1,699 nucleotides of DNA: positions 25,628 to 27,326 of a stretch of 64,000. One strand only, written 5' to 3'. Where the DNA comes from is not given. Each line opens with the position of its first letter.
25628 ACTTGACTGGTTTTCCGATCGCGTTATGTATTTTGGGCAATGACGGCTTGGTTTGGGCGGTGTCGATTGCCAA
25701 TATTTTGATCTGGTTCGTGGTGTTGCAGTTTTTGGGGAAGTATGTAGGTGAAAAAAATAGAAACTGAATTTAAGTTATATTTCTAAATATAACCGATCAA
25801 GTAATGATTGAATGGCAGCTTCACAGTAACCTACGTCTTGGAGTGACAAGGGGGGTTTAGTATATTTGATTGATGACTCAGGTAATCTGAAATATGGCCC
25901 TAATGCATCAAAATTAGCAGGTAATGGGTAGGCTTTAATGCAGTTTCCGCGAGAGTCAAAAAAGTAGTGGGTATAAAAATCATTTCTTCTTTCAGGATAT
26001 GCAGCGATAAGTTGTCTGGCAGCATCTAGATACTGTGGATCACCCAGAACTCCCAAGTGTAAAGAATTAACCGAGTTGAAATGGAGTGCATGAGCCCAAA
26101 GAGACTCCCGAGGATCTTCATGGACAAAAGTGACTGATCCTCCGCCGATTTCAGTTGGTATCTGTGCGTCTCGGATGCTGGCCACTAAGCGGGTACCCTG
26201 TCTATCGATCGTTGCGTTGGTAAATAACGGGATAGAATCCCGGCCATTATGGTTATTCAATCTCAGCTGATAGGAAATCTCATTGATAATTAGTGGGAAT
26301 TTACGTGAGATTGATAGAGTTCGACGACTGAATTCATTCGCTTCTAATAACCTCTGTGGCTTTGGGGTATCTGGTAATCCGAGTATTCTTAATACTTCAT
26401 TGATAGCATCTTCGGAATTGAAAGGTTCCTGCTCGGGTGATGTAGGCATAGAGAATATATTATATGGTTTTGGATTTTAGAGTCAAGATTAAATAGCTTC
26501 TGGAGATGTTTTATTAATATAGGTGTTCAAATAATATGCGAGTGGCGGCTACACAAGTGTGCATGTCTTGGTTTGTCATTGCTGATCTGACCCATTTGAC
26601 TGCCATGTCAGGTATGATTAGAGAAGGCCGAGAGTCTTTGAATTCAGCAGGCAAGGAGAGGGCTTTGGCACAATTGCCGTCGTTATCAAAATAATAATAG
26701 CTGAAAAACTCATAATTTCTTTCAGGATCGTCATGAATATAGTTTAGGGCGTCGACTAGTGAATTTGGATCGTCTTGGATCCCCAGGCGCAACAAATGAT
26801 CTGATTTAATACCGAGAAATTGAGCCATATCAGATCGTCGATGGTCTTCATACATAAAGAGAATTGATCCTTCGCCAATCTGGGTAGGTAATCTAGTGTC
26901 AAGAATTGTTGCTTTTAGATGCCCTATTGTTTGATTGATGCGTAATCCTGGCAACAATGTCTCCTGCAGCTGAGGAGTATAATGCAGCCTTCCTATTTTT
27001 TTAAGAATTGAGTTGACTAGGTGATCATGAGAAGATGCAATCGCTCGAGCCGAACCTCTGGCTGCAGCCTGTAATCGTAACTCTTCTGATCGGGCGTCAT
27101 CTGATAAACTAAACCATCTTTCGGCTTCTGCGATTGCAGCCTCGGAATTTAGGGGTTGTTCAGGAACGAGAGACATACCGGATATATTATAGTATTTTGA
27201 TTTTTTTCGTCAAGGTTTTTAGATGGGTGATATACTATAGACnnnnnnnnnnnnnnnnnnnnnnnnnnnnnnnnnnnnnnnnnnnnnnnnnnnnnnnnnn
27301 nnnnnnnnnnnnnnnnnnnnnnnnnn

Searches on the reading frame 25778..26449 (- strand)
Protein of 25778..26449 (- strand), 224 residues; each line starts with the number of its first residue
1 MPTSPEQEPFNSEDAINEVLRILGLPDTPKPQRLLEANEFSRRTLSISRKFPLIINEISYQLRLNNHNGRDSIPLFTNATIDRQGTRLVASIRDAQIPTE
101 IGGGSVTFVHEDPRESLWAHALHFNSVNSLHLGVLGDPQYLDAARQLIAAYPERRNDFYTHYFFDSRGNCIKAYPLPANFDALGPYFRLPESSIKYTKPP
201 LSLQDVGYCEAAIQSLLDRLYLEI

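Call 6: search_protein_families(library=pfam, proteins=[window:25778-26449:-], max_evalue=0.1)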
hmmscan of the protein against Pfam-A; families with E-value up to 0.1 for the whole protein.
window:25778-26449:- (224 aa): 0 families

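Call 7: search_protein_families(library=ncbifam, proteins=[window:25778-26449:-], max_evalue=0.1)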
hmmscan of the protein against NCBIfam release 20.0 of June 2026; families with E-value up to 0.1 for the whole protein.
window:25778-26449:- (224 aa): 0 families

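Call 11: find_homologous_proteins(query=window:25778-26449:-, max_evalue=0.001)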
Query window:25778-26449:- (224 aa): 1 proteins with E <= 0.001 among 638 candidates.
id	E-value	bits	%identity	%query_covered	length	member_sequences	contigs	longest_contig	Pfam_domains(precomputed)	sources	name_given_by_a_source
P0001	1.6e-147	507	100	100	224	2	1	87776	-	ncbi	-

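Call 13: find_encoding_contigs(protein=P0001, flank=10000, max_places=6)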
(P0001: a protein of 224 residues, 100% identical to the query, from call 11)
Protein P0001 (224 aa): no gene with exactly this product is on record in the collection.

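Call 24: search_protein_representatives(alignment_id=A1)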
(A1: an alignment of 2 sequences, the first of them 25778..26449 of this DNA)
Query: 2 sequences, 226 profile positions. Proteins with E-value up to 0.001 (for the whole library): 23; up to 1e-10: 2; up to 1e-30: 2. The best 23 are listed.
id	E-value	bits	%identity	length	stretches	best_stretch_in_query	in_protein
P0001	3.1e-125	432.4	-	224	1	1-226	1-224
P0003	5.2e-124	428.4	-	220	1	1-223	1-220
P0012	2.8e-10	56.3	-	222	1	106-220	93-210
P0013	6.1e-10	55.2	-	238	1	19-224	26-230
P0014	8.0e-09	51.6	-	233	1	103-222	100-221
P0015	1.5e-07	47.4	-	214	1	124-218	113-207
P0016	3.0e-07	46.4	-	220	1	112-217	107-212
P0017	4.0e-07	46.0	-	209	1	108-215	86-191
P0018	6.1e-06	42.2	-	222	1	102-211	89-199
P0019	8.1e-06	41.8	-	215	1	107-218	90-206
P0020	9.5e-06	41.5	-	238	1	97-214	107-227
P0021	2.1e-05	40.4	-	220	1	59-209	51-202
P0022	3.3e-05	39.8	-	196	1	98-212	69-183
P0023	4.4e-05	39.4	-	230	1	121-217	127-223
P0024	6.0e-05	38.9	-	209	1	123-212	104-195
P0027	8.0e-05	38.5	-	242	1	110-222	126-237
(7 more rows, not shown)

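Call 26: find_homologous_proteins(query=A4, max_evalue=0.001)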
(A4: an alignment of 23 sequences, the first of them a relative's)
Query A4 (23 sequences) (224 aa, profile of the alignment): 4 proteins with E <= 0.001 among 8000 candidates.
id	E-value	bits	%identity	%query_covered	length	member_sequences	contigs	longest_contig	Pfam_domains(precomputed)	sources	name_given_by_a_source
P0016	4.1e-49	185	25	47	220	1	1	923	-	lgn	-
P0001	9.3e-43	165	100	100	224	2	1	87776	-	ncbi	-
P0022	2.4e-39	153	27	38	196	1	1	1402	-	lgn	-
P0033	1.1e-32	132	29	38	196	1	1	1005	-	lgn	-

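Call 27: search_protein_families(library=pfam, alignment_id=A4, max_evalue=1)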
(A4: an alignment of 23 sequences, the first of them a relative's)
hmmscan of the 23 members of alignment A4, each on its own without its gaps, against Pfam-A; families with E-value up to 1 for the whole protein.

A. member 1, P0001 (224 aa): 0 families

B. families by the number of members that match (of 23 scanned): 10 families
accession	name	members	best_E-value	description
PF14559.12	TPR_19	1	0.04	Tetratricopeptide repeat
PF03909.22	BSD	1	0.053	BSD domain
PF13428.12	TPR_14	1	0.056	Tetratricopeptide repeat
PF16457.11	PH_12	1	0.075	Pleckstrin homology domain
PF08534.16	Redoxin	1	0.087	Redoxin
PF12189.13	VirE1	1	0.092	Single-strand DNA-binding protein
PF08535.16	KorB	1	0.11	KorB domain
PF16566.10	CREPT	1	0.11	Cell-cycle alteration and expression-elevated protein in tumour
PF02254.24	TrkA_N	1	0.14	TrkA-N domain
PF18732.6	HEPN_AbiA_CTD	1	0.2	HEPN like, Abia C-terminal domain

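Call 47: predict_structure(alignment_id=A4)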
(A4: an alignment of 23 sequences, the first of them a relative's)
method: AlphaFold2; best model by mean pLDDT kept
length: 224 residues; sequences in the alignment: 23
mean_pLDDT: 88.6   pTM: 0.85
mean pLDDT of the five models: 88.6, 88.4, 87.7, 87.7, 87.0
residues with pLDDT >= 90: 156; 70-90: 54; 50-70: 7; < 50: 7
segments of 3 or more residues with pLDDT < 50: 1-7
pLDDT, mean of each block of 10 residues (from residue 1): 47 77 78 89 97 96 92 90 94 83 95 91 94 93 94 94 95 91 86 93 94 94 71
secondary structure, 60 per line:
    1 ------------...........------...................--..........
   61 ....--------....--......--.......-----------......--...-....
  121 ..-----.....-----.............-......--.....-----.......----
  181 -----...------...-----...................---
elements in order: H13-23 H30-48 H51-64 E73-76 E79-84 E87-93 E105-110 H117-122 E128-132 H138-150 H152-157 E160-164 E170-176 E186-188 E195-197 H203-221

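Call 52: search_protein_families(library=padloc, proteins=[window:25778-26449:-, P0017, P0023, P0027, P0013], max_evalue=0.1)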
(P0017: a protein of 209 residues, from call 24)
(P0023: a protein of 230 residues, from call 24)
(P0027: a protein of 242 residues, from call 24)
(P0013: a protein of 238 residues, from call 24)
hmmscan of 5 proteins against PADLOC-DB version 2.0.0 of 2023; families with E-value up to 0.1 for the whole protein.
window:25778-26449:- (224 aa): 0 families

P0017 (209 aa): 0 families

P0023 (230 aa): 0 families

P0027 (242 aa): 0 families

P0013 (238 aa): 0 families

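Call 53: search_protein_families(library=phrogs, proteins=[window:25778-26449:-, P0017, P0023, P0027, P0013], max_evalue=0.1)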
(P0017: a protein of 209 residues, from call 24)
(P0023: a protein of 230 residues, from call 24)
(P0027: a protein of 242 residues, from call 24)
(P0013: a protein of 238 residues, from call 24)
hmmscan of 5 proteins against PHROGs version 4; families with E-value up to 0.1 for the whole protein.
window:25778-26449:- (224 aa): 0 families

P0017 (209 aa): 0 families

P0023 (230 aa): 1 family
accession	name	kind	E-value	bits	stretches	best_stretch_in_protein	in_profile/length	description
phrog_10805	-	unknown function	0.041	14.8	1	123-137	30-44/50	-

P0027 (242 aa): 0 families

P0013 (238 aa): 1 family
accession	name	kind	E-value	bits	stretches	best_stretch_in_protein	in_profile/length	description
phrog_35693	-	unknown function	0.0049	15.7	1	40-120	724-804/858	-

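Call 55: search_solved_structures(query=A4, max_evalue=1)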
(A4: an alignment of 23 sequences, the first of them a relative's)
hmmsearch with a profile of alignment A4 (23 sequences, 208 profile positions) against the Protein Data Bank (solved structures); distinct sequences matched with E-value up to 1: 3.
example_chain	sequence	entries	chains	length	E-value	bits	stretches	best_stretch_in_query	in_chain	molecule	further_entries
1ex2_A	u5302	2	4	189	0.023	17.9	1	16-94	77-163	PROTEIN MAF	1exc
4heb_A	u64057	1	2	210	0.029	17.5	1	16-94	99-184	Septum formation protein Maf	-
3jbn_Ad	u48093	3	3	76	0.42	13.7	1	80-129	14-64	60S ribosomal protein eL38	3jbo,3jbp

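Call 59: find_encoding_contigs(protein=P0005, flank=10000)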
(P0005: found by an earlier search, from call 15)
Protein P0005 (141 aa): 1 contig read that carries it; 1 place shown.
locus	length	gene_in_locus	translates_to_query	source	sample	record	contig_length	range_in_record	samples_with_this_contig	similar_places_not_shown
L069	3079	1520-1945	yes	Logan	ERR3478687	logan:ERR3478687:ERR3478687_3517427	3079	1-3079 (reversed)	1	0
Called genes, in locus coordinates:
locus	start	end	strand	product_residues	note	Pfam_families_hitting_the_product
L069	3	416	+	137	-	?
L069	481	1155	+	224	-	-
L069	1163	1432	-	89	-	-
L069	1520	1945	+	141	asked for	-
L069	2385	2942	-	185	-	PF08123:DOT1 (weak), PF00891:Methyltransf_2 (weak), PF02353:CMAS (weak)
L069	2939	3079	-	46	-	?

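Call 60: fold_search(model_id=the predicted structure, library=pdb)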
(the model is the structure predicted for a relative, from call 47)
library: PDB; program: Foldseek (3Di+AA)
matches with E <= 10: 322; with E <= 0.001: 0
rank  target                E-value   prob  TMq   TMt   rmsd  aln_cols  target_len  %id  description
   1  9qcs_L                1.8e-01  0.16  0.13  0.06  11.5        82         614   15  Ku80 mediated DNA-PK dimer bound to 153 bp H2AX nucleosome (released 2026-01-14)
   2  4xka                  4.0e-01  0.03  0.13  0.13  16.5       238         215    9  N-terminal domain of Hsp90 from Dictyostelium discoideum in hexagonal form with glycerol (released 2015-12-09)
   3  4xkk                  4.5e-01  0.04  0.14  0.14  16.1       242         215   12  Crystal structure of N-terminal domain of Hsp90 from Dictyostelium discoideum (released 2015-01-28)
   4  5j6m                  4.7e-01  0.02  0.13  0.13  17.3       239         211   11  Crystal Structure of Hsp90-alpha N-domain L107 mutant in complex with 5-[4-(2-Fluoro-phenyl)-5-oxo-4,5-dihydro-1H-[1,2,4 (released 2017-12-06)
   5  6ei5                  5.0e-01  0.03  0.13  0.14  18.4       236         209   12  Estimation of relative drug-target residence times by random acceleration molecular dynamics simulation (released 2018-05-30)
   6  2xht                  5.0e-01  0.03  0.14  0.14  16.2       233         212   11  Structure of HSP90 with small molecule inhibitor bound (released 2010-09-01)
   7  9rla_H                5.6e-01  0.05  0.13  0.16  13.3       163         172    7  13S+Beta1 proteasome precursor complex (released 2026-03-18)
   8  3c0t_A                5.6e-01  0.02  0.10  0.11  16.5       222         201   10  Structure of the Schizosaccharomyces pombe Mediator subcomplex Med8C/18 (released 2008-04-22)
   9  1nrg                  6.0e-01  0.07  0.17  0.17  22.7       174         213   11  Structure and Properties of Recombinant Human Pyridoxine-5'-Phosphate Oxidase (released 2003-02-11)
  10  7u4c_A                6.7e-01  0.04  0.16  0.18  15.1       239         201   12  Borrelia burgdorferi HtpG N-terminal domain (1-228) in complex with BX-2819 (released 2023-03-08)
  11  5oci                  7.5e-01  0.02  0.14  0.15  17.2       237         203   12  Human Heat Shock Protein 90 bound to 6-Hydroxy-3-(3-methyl-benzyl)-1H-indazole-5-carboxylic acid methyl-(4-morpholin-4-y (released 2018-05-23)
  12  6eof                  8.0e-01  0.02  0.12  0.07  14.1       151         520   10  Crystal structure of AMPylated GRP78 in ADP state (released 2017-11-01)
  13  2yjw                  8.0e-01  0.02  0.13  0.14  18.0       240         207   11  Tricyclic series of Hsp90 inhibitors (released 2011-10-19)
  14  4axd                  8.9e-01  0.11  0.12  0.07  16.4        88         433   15  Inositol 1,3,4,5,6-pentakisphosphate 2-kinase in complex with AMPPNP (released 2012-07-04)
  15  6gqr                  8.9e-01  0.03  0.15  0.15  16.3       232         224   12  Structure of human Heat shock protein 90-alpha N-terminal domain (Hsp90-NTD) in complex with AMPCPP (released 2018-10-03)
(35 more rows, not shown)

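Call 61: find_encoding_contigs(protein=P0003, flank=3000, max_places=3)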
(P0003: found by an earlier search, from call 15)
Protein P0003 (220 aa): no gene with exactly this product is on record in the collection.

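Call 79: fold_search(model_id=the predicted structure, library=viral)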
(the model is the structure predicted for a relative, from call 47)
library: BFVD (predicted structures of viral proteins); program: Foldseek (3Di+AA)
matches with E <= 10: 435; with E <= 0.001: 0
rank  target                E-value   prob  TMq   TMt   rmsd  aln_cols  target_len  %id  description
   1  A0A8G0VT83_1          5.9e-02  0.09  0.13  0.05  24.9       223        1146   14  (no name in the UniProt tables at hand)
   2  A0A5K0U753            1.2e-01  0.20  0.23  0.21  12.8       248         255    8  Uncharacterized protein [Yasminevirus sp. GU-2018]
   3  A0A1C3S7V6            1.6e-01  0.08  0.17  0.18  21.6       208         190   10  Uncharacterized protein [Escherichia phage vB_Eco_slurp01]
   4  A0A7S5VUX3            2.3e-01  0.06  0.12  0.11  16.7       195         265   13  (no name in the UniProt tables at hand)
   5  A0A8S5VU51            2.5e-01  0.04  0.13  0.12  20.6       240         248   12  Uncharacterized protein [Ackermannviridae sp.]
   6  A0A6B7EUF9            2.9e-01  0.06  0.15  0.15  14.6       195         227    9  (no name in the UniProt tables at hand)
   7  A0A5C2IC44            2.9e-01  0.03  0.09  0.11  19.8       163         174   12  (no name in the UniProt tables at hand)
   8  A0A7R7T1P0            3.9e-01  0.13  0.16  0.12  11.1       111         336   11  Uncharacterized protein [Osugoroshi virus]
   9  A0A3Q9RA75            3.9e-01  0.10  0.17  0.29  18.4       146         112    6  (no name in the UniProt tables at hand)
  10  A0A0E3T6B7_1          3.9e-01  0.08  0.20  0.06  23.5       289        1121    8  Tape measure protein [Bacillus phage Stills]
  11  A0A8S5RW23            4.2e-01  0.05  0.14  0.13  15.8       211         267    8  Uncharacterized protein [Siphoviridae sp. ctHip2]
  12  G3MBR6                5.2e-01  0.08  0.18  0.23  12.6       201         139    7  Gp200 [Bacillus phage G]
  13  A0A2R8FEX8            5.6e-01  0.04  0.15  0.15  20.0       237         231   10  F-box domain-containing protein [Brazilian cedratvirus IHUMI]
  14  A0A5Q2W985            5.6e-01  0.03  0.12  0.12  19.3       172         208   11  (no name in the UniProt tables at hand)
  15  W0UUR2                6.2e-01  0.02  0.11  0.12  14.7       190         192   10  (no name in the UniProt tables at hand)
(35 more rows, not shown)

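Call 95: search_protein_families(library=ncbifam, alignment_id=A4, max_evalue=0.1)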
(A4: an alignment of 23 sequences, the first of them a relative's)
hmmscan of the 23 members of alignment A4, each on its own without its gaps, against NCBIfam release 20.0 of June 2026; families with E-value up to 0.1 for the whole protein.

A. member 1, P0001 (224 aa): 0 families

B. families by the number of members that match (of 23 scanned): 1 family
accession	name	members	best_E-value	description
TIGR03211.1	catechol_2_3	1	0.042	catechol 2,3-dioxygenase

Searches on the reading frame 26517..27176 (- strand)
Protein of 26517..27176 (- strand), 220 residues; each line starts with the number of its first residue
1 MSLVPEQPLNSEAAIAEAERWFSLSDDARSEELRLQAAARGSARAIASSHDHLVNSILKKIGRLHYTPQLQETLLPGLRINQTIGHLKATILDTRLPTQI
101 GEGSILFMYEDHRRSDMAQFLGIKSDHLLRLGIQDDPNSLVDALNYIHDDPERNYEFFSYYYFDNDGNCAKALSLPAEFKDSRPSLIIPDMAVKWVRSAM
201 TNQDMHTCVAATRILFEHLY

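Call 6: search_protein_families(library=pfam, proteins=[window:26517-27176:-], max_evalue=0.1)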
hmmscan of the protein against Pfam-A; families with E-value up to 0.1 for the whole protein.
window:26517-27176:- (220 aa): 0 families

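Call 7: search_protein_families(library=ncbifam, proteins=[window:26517-27176:-], max_evalue=0.1)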
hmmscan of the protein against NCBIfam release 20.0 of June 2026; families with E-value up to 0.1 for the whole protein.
window:26517-27176:- (220 aa): 0 families

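Call 15: list_cluster_members(proteins=[P0001, window:26517-27176:-, window:25498-25764:+, window:27243-27506:+, window:24988-25410:-])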
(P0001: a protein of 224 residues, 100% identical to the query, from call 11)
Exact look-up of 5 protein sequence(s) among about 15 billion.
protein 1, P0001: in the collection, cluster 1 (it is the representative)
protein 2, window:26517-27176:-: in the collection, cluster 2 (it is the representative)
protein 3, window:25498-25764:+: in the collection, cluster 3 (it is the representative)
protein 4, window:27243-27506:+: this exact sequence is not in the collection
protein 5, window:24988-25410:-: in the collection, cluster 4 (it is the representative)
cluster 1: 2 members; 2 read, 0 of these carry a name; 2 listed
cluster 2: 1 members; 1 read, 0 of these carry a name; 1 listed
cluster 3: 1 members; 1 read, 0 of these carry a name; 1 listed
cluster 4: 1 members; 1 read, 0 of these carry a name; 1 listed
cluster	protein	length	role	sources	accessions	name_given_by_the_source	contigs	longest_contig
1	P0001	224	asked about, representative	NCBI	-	-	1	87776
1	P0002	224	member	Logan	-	-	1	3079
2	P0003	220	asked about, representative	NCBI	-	-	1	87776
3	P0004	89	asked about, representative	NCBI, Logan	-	-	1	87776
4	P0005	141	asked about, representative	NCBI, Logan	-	-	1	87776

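Call 52: search_protein_families(library=padloc, proteins=[window:26517-27176:-], max_evalue=0.1)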
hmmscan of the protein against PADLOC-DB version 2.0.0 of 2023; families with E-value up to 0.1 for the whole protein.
window:26517-27176:- (220 aa): 0 families

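Call 53: search_protein_families(library=phrogs, proteins=[window:26517-27176:-], max_evalue=0.1)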
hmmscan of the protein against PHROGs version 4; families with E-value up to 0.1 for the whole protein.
window:26517-27176:- (220 aa): 0 families
